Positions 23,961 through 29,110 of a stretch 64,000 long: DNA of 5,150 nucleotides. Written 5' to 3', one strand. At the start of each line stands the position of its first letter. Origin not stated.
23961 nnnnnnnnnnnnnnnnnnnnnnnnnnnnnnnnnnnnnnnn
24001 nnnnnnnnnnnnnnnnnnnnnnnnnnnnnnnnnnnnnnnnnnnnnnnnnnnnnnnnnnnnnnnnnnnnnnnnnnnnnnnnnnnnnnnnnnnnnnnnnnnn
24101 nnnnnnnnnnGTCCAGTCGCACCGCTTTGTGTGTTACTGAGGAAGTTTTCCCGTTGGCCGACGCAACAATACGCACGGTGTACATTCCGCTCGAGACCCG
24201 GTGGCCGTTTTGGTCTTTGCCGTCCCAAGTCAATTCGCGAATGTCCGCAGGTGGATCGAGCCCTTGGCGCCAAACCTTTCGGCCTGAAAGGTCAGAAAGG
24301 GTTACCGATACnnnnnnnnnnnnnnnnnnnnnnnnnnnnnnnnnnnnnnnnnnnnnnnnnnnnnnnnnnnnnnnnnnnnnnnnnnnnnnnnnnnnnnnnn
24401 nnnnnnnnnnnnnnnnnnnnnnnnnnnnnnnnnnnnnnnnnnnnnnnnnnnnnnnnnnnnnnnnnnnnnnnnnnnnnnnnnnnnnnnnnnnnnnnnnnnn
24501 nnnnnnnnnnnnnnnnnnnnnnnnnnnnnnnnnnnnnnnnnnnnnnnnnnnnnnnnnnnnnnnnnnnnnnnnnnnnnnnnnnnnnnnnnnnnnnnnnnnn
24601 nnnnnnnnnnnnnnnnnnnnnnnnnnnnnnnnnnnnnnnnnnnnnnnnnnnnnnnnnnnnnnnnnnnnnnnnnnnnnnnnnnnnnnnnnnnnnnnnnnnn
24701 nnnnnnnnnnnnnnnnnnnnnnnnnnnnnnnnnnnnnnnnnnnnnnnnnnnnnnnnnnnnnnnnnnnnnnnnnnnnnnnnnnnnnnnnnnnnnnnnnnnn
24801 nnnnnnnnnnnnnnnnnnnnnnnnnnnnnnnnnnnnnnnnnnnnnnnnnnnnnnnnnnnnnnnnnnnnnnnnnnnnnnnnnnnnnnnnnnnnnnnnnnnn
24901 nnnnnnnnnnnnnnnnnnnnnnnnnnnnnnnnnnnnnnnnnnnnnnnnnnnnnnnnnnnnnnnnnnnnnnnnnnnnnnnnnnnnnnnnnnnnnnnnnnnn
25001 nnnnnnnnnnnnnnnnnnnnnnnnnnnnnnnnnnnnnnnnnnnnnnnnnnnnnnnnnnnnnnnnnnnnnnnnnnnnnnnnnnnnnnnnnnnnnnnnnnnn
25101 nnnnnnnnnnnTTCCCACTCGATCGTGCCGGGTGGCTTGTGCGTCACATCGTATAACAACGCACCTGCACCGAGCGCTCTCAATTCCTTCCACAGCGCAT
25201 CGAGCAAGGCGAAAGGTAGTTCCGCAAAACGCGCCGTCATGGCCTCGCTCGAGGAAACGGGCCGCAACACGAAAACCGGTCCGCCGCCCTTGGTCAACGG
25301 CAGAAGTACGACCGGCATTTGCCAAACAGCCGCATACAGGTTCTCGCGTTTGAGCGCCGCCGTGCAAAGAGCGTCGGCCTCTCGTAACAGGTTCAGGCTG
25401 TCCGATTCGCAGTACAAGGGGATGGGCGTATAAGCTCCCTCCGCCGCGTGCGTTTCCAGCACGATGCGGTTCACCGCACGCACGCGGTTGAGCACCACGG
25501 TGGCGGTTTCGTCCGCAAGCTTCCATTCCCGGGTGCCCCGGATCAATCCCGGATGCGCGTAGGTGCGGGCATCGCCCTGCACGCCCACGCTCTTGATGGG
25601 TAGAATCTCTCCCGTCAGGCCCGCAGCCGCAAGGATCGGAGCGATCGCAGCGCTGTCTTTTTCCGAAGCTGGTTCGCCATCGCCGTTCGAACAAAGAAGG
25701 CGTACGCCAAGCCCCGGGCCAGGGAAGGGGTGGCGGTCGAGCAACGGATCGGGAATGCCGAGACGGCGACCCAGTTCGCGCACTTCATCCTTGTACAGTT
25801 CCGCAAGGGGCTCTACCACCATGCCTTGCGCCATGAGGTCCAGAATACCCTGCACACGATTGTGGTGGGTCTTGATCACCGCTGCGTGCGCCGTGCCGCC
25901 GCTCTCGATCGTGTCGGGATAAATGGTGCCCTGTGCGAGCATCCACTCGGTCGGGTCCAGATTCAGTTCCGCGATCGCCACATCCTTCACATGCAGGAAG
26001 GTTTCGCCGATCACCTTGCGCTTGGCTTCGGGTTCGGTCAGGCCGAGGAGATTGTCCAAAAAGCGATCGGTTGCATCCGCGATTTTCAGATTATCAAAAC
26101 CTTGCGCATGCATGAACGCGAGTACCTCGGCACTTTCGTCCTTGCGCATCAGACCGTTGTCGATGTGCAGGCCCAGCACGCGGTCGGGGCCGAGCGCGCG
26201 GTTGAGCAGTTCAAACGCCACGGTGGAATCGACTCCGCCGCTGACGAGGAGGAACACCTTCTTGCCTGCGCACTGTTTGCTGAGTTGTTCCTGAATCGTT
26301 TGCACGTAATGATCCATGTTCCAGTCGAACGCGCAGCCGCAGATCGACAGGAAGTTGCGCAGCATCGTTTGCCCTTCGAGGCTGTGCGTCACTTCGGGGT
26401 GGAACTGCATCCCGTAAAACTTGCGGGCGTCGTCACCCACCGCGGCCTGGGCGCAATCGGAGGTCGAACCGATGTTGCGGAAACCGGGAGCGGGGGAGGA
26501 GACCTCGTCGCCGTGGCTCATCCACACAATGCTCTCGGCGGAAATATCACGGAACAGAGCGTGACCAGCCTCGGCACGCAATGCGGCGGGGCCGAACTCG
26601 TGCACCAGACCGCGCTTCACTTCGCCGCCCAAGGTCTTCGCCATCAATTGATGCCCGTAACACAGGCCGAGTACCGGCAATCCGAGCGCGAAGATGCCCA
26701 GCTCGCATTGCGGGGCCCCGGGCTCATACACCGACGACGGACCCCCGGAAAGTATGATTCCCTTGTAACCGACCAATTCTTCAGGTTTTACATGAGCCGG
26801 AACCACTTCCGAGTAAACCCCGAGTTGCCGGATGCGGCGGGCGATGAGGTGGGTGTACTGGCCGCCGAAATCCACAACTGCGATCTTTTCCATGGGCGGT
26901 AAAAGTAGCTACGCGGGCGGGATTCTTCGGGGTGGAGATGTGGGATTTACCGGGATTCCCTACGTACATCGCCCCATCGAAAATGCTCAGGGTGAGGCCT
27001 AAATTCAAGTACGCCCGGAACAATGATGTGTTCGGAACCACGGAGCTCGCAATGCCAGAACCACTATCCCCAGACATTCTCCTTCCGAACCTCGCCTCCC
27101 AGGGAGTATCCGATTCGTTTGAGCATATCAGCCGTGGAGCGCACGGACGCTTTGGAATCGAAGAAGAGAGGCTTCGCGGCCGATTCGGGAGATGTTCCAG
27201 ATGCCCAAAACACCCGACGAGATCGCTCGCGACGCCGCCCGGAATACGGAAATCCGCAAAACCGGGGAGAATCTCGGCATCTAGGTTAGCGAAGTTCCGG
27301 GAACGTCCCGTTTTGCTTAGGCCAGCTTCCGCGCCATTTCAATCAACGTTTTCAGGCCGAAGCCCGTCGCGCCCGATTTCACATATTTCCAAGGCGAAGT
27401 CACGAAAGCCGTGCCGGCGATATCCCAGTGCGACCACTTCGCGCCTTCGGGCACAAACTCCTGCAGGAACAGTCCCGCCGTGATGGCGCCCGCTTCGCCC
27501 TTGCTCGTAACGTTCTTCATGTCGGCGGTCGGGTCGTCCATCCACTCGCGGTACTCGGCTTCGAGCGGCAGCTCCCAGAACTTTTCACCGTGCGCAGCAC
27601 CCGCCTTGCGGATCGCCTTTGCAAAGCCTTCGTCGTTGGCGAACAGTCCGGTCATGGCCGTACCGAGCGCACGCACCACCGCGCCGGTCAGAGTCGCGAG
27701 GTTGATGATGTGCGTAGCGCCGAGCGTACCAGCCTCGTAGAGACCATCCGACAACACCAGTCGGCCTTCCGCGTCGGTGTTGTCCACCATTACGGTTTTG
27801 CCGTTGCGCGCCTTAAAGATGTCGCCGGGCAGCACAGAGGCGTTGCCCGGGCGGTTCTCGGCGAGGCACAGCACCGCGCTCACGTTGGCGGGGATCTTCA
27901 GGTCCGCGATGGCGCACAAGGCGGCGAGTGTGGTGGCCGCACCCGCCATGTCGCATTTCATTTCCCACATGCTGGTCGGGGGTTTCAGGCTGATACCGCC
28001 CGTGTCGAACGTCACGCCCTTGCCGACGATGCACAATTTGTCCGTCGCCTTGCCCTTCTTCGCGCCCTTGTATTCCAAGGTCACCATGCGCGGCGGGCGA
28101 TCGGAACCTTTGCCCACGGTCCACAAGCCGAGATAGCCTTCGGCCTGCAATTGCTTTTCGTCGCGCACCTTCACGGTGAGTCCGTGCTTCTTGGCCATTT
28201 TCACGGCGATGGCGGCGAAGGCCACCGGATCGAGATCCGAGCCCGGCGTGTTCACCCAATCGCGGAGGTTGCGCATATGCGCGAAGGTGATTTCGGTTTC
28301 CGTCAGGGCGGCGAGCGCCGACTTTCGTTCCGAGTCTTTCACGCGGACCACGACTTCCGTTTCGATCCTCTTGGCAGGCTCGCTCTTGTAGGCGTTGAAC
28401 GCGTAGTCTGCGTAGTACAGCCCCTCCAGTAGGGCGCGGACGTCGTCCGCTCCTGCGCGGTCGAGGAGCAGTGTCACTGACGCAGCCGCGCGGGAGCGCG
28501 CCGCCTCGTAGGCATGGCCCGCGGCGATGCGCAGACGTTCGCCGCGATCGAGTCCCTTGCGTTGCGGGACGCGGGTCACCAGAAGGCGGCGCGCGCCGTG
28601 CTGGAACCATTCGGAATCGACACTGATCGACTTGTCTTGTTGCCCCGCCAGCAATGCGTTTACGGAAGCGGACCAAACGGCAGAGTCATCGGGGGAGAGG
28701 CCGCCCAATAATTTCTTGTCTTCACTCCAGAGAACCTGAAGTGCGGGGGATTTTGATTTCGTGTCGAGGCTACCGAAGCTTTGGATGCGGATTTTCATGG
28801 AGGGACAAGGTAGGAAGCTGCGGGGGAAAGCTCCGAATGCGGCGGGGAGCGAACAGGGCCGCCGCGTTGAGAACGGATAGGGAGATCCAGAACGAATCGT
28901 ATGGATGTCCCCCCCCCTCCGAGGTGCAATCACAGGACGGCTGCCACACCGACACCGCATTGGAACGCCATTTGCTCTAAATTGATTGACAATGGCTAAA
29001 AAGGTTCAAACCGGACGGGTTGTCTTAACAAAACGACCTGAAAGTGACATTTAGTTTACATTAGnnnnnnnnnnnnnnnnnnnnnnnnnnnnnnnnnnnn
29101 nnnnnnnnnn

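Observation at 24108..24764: T9SS cargo gene split by an in-frame amber codon with an intact sorting domain downstream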

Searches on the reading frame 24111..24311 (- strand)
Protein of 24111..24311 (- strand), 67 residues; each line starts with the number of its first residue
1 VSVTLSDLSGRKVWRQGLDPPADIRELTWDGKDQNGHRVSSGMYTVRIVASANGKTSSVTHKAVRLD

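Call 5: search_protein_families(library=pfam, proteins=[window:24111-24311:-], max_evalue=1)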
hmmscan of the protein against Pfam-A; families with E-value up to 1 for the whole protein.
seq(67 aa): 3 families
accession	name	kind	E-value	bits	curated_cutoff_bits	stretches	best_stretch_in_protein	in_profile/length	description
PF13860.13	FlgD_ig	-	4.5e-08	33.4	27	1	1-52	25-77/79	FlgD Ig-like domain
PF10029.15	DUF2271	-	0.035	14.3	27.3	1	25-65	77-117/136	Predicted periplasmic protein (DUF2271)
PF13585.12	CHU_C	-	0.15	12.6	27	1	7-52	35-74/86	CHU_C Type IX secretion signal domain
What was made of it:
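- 24111..24311 (-): Post-stop 67 codons: strands 3-7 of the FlgD-Ig / T9SS-CTD-like sandwich, with all family-invariant residues present. Pfam FlgD_ig scores 33.4 bits on this piece alone (call 5).
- Checked: The post-stop 67 aa alone score 33.4 bits (call 5).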

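Call 6: search_protein_families(library=ncbifam, proteins=[window:24111-24311:-], max_evalue=1)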
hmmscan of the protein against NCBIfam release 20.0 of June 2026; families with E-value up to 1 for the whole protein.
seq(67 aa): 11 families
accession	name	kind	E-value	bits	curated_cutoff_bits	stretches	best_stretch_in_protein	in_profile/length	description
NF005176.1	PRK06655.1-1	equivalog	1.3e-07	31.7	230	1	1-61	99-160/197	flagellar hook assembly protein FlgD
NF052228.1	T9SS_PorZ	equivalog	2.8e-06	26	260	1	27-61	719-752/757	type IX secretion system anionic LPS delivery protein PorZ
NF053608.1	Lsa66_OmpA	equivalog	1.1e-05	24.1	700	1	26-61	204-239/581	fibronectin-binding adhesin Lsa66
NF033707.1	T9SS_sortase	equivalog_domain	4.9e-05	21.2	420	1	1-64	1025-1093/1095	type IX secretion system sortase PorU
NF009453.0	PRK12813.1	equivalog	6.7e-05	22.5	264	1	5-57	130-180/223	flagellar basal body rod modification protein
NF009277.0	PRK12634.1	equivalog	0.00013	22.1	333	1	1-55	124-180/221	flagellar basal body rod modification protein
NF009452.0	PRK12812.1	equivalog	0.00014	21.2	258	1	23-55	179-212/289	flagellar basal body rod modification protein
NF009276.0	PRK12633.1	equivalog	0.003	17.3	383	1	20-53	151-184/234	flagellar basal body rod modification protein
TIGR04183.1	Por_Secre_tail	domain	0.0045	16.9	23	1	2-56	22-65/72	T9SS type A sorting domain-containing protein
NF052323.1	T9SSA_dep_M6i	equivalog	0.011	13.7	600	1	1-60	981-1036/1043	T9SS-dependent M6-like inactivated metalloprotease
NF004496.1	PRK05842.1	equivalog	0.016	14.5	250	1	26-57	196-227/271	flagellar hook assembly protein FlgD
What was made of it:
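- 24111..24311 (-): There are partial matches to the CTD ends of the PorZ and PorU models (call 6).
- On T9SS type A CTD (TIGR04183 / PF18962): TIGR04183 scores 17.3 bits against a cutoff of 23 on the fused protein and 16.9 on the post-stop piece (call 6).
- On Flagellar hook-cap protein FlgD: The best NCBIfam FlgD model scores 31.7 bits against a cutoff of 230, and only over the Ig domain (call 6).
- Closest known: Type A C-terminal sorting domains of type IX secretion cargo. Same: There are partial HMM matches to the CTD ends of PorZ (E 2.8e-6) and PorU (E 4.9e-5) (call 6).
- Closest known: FlgD Ig-like domain. Different: The NCBIfam FlgD equivalogs score about 20-32 bits against cutoffs of 230 or more (call 6).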

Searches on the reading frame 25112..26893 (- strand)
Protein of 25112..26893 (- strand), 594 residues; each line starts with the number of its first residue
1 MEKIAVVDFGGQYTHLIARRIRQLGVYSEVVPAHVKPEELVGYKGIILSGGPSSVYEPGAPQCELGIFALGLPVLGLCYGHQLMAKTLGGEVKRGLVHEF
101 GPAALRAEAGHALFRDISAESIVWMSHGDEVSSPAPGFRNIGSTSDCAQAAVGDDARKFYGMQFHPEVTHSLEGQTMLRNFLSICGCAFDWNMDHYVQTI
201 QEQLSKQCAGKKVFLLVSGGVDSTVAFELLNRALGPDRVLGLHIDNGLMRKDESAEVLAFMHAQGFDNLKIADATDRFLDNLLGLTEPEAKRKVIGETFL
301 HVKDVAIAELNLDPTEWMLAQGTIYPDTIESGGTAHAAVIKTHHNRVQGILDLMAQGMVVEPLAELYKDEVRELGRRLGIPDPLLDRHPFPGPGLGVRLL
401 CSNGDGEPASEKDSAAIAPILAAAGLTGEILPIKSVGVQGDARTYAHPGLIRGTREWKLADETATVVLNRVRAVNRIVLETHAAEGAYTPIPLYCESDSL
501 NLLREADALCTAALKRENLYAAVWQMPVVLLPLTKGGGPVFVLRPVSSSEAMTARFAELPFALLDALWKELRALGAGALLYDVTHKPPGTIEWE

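Call 37: search_protein_families(library=pfam, proteins=[window:25112-26893:-], max_evalue=0.00001)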
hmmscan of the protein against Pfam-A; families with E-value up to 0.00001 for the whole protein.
window:25112-26893:- (594 aa): 3 families
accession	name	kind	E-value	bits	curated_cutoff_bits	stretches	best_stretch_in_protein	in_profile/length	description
PF00117.34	GATase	-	1.4e-40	139.4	22.8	1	6-182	2-187/190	Glutamine amidotransferase class-I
PF00958.27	GMP_synt_C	-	2.9e-17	62.9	27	1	514-593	3-92/92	GMP synthase C terminal domain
PF02540.23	NAD_synthase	-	4.3e-12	46.1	21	1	195-271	4-81/242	NAD synthase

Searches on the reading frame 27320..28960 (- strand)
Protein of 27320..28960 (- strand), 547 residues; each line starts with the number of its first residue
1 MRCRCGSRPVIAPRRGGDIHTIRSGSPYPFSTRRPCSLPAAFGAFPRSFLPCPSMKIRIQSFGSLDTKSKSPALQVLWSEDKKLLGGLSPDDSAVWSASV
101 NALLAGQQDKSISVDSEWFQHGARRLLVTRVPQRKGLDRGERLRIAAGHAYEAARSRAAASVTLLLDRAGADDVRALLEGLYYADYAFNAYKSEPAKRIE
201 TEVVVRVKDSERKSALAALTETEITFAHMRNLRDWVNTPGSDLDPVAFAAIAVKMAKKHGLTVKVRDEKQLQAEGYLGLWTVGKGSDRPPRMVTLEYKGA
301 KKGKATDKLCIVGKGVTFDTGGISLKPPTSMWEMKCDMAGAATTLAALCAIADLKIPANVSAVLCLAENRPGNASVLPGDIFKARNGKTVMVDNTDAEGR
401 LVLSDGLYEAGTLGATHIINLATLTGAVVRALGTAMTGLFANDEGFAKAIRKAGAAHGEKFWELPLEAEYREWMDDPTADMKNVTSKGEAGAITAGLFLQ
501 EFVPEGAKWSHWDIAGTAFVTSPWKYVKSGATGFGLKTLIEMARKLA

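Call 37: search_protein_families(library=pfam, proteins=[window:27320-28960:-], max_evalue=0.00001)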
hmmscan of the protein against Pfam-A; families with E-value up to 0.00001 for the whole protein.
window:27320-28960:- (547 aa): 1 family
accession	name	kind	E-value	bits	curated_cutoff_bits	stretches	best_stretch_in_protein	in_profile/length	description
PF00883.26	Peptidase_M17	-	1.4e-112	376.4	25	1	233-540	4-310/310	Cytosol aminopeptidase family, catalytic domain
